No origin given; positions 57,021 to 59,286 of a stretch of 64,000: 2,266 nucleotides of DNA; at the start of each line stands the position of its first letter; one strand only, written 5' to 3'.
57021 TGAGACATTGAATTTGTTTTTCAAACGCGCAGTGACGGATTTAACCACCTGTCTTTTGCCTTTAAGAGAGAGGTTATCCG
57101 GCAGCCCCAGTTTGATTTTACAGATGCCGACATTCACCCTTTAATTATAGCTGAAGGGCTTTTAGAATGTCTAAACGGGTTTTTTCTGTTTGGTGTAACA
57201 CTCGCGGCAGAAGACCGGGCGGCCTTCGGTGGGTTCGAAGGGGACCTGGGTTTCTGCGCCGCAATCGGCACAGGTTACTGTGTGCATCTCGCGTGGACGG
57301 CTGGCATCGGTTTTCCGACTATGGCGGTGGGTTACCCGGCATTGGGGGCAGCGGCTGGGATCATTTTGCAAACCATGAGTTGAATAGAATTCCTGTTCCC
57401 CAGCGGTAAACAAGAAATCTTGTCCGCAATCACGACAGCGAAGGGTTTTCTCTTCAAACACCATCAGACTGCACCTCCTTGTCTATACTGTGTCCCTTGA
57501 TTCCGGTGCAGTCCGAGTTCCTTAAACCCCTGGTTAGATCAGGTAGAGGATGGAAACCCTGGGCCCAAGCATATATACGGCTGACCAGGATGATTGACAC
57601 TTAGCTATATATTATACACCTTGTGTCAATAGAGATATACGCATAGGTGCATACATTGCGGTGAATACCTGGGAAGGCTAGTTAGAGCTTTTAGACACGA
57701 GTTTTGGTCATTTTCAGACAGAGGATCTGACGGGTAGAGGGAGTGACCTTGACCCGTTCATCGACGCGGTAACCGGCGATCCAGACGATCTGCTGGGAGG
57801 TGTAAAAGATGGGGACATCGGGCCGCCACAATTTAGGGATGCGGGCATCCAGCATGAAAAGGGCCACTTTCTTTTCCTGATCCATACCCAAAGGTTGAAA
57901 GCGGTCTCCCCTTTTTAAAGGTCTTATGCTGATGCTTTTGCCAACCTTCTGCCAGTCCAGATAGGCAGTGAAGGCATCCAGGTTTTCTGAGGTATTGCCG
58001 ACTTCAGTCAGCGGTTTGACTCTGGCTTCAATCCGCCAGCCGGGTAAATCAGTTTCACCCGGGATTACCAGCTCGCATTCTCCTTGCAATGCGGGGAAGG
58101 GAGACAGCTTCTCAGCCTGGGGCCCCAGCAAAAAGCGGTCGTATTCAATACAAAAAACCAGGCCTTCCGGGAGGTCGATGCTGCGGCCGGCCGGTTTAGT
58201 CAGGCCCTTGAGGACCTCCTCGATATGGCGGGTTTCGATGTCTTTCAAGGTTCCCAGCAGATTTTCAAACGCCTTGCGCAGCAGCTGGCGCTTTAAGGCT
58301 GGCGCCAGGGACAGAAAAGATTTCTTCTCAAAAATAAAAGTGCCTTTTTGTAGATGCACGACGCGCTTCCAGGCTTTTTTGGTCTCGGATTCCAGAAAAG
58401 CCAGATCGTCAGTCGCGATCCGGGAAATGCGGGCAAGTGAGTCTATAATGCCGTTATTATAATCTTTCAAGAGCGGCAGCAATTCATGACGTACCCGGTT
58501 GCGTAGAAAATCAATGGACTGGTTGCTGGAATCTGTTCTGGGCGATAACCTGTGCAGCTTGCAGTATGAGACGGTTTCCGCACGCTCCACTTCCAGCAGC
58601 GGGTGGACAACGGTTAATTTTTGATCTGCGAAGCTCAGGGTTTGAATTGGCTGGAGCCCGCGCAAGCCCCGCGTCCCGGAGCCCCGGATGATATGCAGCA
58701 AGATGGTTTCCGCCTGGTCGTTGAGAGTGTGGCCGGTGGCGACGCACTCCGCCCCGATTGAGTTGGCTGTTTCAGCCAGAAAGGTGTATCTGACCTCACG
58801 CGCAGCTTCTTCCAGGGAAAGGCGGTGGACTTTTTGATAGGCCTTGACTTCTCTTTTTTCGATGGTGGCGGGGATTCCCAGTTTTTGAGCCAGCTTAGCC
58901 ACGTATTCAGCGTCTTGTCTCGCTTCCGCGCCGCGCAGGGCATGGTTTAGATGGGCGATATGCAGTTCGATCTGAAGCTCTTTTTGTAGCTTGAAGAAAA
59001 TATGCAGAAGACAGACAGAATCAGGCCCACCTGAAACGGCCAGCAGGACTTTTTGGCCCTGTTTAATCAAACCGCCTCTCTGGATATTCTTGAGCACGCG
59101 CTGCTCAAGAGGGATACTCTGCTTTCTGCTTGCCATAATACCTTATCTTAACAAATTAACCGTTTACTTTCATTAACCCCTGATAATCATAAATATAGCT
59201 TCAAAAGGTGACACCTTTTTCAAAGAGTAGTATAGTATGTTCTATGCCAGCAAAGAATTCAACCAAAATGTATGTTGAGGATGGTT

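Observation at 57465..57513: Shine-Dalgarno sequestering hairpin upstream of zinc-ribbon paralog 2, with compensatory changes relative to paralog 1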

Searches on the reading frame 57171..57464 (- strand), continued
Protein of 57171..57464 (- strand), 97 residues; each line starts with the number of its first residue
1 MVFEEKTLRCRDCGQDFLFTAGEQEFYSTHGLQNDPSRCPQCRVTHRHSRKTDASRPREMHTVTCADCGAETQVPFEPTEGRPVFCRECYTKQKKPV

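Call 34: find_encoding_contigs(protein=P0016, flank=2500, max_places=4)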
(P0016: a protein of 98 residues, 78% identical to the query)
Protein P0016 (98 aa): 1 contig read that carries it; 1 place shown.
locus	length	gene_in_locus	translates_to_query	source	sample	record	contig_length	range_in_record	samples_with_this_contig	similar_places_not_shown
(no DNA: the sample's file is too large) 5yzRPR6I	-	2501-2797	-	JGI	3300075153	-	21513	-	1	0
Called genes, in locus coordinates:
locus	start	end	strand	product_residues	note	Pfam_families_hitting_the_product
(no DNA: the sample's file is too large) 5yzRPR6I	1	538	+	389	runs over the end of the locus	-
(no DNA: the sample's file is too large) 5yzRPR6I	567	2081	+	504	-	PF01171:ATP_bind_3, PF11734:TilS_C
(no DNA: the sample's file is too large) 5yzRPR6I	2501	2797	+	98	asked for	PF13451:zf_Tbcl, PF23477:zf_Tbcl_2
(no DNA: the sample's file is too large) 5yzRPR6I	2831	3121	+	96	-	PF04456:DUF503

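Call 35: find_encoding_contigs(protein=P0021, flank=2500, max_places=4)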
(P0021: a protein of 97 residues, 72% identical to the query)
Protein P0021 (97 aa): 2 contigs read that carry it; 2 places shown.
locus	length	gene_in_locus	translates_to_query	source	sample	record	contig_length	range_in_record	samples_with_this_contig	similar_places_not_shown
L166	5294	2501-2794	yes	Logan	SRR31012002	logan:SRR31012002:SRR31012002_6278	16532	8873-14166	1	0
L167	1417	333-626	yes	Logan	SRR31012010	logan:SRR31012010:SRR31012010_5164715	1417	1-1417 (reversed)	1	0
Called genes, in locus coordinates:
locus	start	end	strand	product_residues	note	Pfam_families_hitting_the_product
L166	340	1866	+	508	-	PF01171:ATP_bind_3, PF11734:TilS_C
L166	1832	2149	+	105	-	-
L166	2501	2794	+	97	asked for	PF13451:zf_Tbcl, PF23477:zf_Tbcl_2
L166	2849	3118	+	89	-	PF04456:DUF503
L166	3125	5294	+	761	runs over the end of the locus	PF00270:DEAD, PF04851:ResIII (weak), PF00271:Helicase_C, PF22982:WHD_HRQ1, PF09369:MZB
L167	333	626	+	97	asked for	PF13451:zf_Tbcl, PF23477:zf_Tbcl_2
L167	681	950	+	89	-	PF04456:DUF503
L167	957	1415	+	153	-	?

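Call 36: find_encoding_contigs(protein=P0027, flank=2500, max_places=4)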
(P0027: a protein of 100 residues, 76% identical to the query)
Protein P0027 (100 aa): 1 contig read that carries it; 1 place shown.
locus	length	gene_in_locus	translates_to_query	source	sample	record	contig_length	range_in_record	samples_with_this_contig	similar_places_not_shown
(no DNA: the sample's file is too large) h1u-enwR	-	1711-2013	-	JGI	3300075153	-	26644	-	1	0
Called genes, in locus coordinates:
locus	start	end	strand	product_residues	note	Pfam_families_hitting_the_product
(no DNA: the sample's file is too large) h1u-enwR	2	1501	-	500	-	?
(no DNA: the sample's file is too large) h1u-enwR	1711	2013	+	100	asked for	PF13451:zf_Tbcl, PF23477:zf_Tbcl_2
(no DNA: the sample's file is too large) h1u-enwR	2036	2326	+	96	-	PF04456:DUF503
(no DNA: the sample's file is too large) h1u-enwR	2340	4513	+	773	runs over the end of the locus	PF00270:DEAD, PF04851:ResIII (weak), PF00271:Helicase_C, PF22982:WHD_HRQ1, PF09369:MZB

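Call 37: find_encoding_contigs(protein=P0007, flank=2500, max_places=4)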
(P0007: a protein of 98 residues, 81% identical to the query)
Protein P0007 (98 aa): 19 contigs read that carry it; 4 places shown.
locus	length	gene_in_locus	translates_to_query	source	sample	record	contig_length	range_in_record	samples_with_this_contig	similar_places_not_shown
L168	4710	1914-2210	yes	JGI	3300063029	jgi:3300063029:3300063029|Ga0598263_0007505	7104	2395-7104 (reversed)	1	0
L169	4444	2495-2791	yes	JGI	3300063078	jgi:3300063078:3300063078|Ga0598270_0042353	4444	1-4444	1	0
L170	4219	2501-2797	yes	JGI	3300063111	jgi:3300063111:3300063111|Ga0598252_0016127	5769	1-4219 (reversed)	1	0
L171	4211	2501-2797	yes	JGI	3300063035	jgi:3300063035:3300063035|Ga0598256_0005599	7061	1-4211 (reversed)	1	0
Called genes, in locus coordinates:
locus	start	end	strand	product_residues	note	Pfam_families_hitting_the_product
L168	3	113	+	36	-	?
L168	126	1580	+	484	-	PF01171:ATP_bind_3, PF09179:TilS (weak), PF11734:TilS_C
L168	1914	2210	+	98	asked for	PF13451:zf_Tbcl, PF23477:zf_Tbcl_2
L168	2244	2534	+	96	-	PF04456:DUF503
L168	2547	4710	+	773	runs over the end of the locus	PF00270:DEAD, PF04851:ResIII (weak), PF00271:Helicase_C, PF22982:WHD_HRQ1, PF09369:MZB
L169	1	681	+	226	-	?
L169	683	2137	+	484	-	PF01171:ATP_bind_3, PF09179:TilS (weak), PF11734:TilS_C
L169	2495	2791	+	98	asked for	PF13451:zf_Tbcl, PF23477:zf_Tbcl_2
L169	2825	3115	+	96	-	PF04456:DUF503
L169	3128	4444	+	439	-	?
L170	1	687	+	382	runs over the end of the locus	-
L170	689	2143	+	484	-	PF01171:ATP_bind_3, PF09179:TilS (weak), PF11734:TilS_C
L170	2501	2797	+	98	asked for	PF13451:zf_Tbcl, PF23477:zf_Tbcl_2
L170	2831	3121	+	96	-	PF04456:DUF503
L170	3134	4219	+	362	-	?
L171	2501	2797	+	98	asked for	PF13451:zf_Tbcl, PF23477:zf_Tbcl_2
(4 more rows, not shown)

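Call 80: predict_structure(alignment_id=A1)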
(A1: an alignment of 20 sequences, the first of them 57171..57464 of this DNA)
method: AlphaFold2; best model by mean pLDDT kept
length: 97 residues; sequences in the alignment: 20
mean_pLDDT: 85.6   pTM: 0.44
mean pLDDT of the five models: 85.6, 82.8, 82.3, 81.9, 80.0
residues with pLDDT >= 90: 46; 70-90: 40; 50-70: 11; < 50: 0
segments of 3 or more residues with pLDDT < 50: none
pLDDT, mean of each block of 10 residues (from residue 1): 87 94 91 90 84 69 92 87 89 72
secondary structure, 60 per line:
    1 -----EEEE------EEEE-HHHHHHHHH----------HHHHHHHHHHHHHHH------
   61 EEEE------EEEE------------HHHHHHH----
elements in order: E6-9 E16-19 H21-29 H40-54 E61-64 E71-74 H87-93

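Call 85: fold_search(model_id=the predicted structure, library=pdb)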
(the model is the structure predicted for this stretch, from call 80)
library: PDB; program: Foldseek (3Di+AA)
matches with E <= 10: 187; with E <= 0.001: 0
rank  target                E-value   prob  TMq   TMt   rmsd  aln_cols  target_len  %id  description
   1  2rsj_MODEL_1_A        9.7e-02  0.14  0.14  0.15  19.4        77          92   19  Solution structures of the DNA-binding domains of immune-related zinc-finger protein ZFAT (released 2013-03-13)
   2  8e3d_B                3.5e-01  0.12  0.17  0.14  14.5        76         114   18  ZBTB7A Zinc Finger Domain Bound to DNA Duplex Containing CAST sequence (#11) (released 2023-02-08)
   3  7n5u_A                5.5e-01  0.09  0.15  0.18  13.6        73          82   19  ZBTB7A Zinc Finger Domain Bound to DNA Duplex Containing GGACCC (Oligo 21) (released 2022-06-08)
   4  8h9h_G                9.8e-01  0.07  0.15  0.18  13.8        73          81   19  Crystal structure of ZBTB7A in complex with GACCC-containing sequence (released 2023-04-26)
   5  6ml5_A                9.8e-01  0.06  0.14  0.10  12.2        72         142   24  ZBTB24 Zinc Fingers 4-8 with 19+1mer DNA Oligonucleotide (Sequence 4) (released 2019-07-03)
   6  7od1_B                1.0e+00  0.08  0.15  0.06  11.8        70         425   18  Crystal structure of RBR ubiquitin ligase ARIH2 (released 2021-09-15)
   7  7eyi_H                1.1e+00  0.06  0.14  0.12  13.7        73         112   22  Crystal structure of ZBTB7A in complex with gamma-globin -200 sequence element with C-194A mutation (released 2021-09-01)
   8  2dlq_MODEL_1_A        1.1e+00  0.06  0.14  0.12  17.3        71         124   17  Solution structure of the tandem four zf-C2H2 domain repeats of murine GLI-Kruppel family member HKR3 (released 2006-10-20)
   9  7ne9_AAA              1.2e+00  0.06  0.15  0.13  14.5        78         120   20  A single sensor controls large variations in zinc quotas in a marine cyanobacterium (released 2022-03-02)
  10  7ne9_CCC              1.3e+00  0.11  0.16  0.14  12.1        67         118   19  A single sensor controls large variations in zinc quotas in a marine cyanobacterium (released 2022-03-02)
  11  9o17_AZ               1.4e+00  0.11  0.15  0.28  21.0        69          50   16  Cryo-EM structure of Methanosarcina acetivorans 70S ribosome (released 2025-09-24)
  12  9znf_BV               1.4e+00  0.11  0.15  0.27  21.0        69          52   16  Cryo-EM structure of the Methanosarcina acetivorans 70S ribosome in complex with SriA and SriB (released 2026-01-28)
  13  6ml4_A                1.4e+00  0.05  0.14  0.10  11.2        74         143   19  BTB24 Zinc Fingers 4-8 with 19+1mer DNA Oligonucleotide (Sequence 3) (released 2019-07-03)
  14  6iwd_B                1.4e+00  0.20  0.20  0.35   5.5        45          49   18  The PTP domain of human PTPN14 in a complex with the CR3 domain of HPV18 E7 (released 2019-07-31)
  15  4kbl_B                1.4e+00  0.07  0.17  0.06  12.2        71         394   22  Structure of HHARI, a RING-IBR-RING ubiquitin ligase: autoinhibition of an Ariadne-family E3 and insights into ligatio (released 2013-05-29)
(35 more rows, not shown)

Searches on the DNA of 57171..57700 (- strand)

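Call 23: search_rna_families(sources=[L002, L081, L085, L087, L089, L008, L019, L090, L114, L123, L007, L011, L098, L099, L031, L046, L110, L137, L029, L043], threshold=gathering)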
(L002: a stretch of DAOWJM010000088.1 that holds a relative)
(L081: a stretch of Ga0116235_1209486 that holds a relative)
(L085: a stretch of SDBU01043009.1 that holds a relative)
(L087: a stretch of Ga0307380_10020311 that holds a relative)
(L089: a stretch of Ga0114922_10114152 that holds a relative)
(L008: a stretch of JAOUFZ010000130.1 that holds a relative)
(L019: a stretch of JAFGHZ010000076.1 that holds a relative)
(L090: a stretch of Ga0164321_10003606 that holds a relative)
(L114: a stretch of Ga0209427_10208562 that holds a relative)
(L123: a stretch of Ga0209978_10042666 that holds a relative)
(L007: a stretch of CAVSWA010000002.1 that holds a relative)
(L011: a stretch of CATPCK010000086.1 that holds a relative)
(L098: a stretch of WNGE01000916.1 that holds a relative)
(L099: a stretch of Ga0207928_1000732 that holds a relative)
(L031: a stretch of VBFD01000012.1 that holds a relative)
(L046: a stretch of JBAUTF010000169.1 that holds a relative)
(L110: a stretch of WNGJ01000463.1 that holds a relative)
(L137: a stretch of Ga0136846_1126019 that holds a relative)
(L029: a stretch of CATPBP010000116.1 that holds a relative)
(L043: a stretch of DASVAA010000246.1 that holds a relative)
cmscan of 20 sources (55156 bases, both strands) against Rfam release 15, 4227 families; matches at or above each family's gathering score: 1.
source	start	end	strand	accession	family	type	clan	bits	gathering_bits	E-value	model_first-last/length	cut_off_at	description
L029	1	494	+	RF02541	LSU_rRNA_bacteria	Gene; rRNA;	CL00112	534.6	50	1.6e-172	2433-2925/2925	5'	Bacterial large subunit ribosomal RNA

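Call 24: search_rna_families(source=window, start=57440, end=57700, threshold=evalue, max_evalue=10)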
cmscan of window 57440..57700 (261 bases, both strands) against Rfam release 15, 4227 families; matches with E-value up to 10: 0.
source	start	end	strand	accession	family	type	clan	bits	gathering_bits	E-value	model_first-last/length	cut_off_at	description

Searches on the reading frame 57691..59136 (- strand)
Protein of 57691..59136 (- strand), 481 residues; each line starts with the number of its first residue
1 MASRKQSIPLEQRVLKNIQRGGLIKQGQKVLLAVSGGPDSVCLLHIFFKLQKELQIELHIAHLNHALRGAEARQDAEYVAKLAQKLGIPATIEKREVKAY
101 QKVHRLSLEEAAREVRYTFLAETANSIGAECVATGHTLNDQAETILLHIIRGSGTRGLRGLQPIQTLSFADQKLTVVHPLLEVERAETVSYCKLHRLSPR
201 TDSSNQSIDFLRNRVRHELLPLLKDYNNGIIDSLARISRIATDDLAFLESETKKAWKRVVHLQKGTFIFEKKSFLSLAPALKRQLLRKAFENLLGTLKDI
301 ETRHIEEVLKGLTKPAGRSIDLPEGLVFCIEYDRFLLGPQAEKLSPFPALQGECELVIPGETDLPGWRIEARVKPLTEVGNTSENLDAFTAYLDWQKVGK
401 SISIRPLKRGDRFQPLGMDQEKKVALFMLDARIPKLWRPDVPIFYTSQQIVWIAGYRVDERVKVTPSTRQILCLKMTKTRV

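Call 9: search_protein_families(library=pfam, proteins=[window:57691-59136:-], max_evalue=0.01)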
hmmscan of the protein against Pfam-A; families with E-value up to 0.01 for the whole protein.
window:57691-59136:- (481 aa): 6 families
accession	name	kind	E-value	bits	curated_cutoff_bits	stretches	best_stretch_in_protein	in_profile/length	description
PF01171.26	ATP_bind_3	-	4.6e-51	173.6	27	1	29-218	1-182/182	PP-loop family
PF11734.13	TilS_C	-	6.1e-11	42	22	1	402-469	1-68/74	TilS substrate C-terminal domain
PF09179.16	TilS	-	0.00031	21.4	21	1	274-331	6-62/67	TilS substrate binding domain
PF03054.22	tRNA_Me_trans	-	0.00077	19.6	20.6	0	28-138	1-128/202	tRNA methyl transferase HUP domain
PF01507.26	PAPS_reduct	-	0.0021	18.6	22.5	1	30-196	2-153/175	Phosphoadenosine phosphosulfate reductase domain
PF03483.22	B3_4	-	0.0095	16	29.3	0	394-472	57-121/174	B3/4 domain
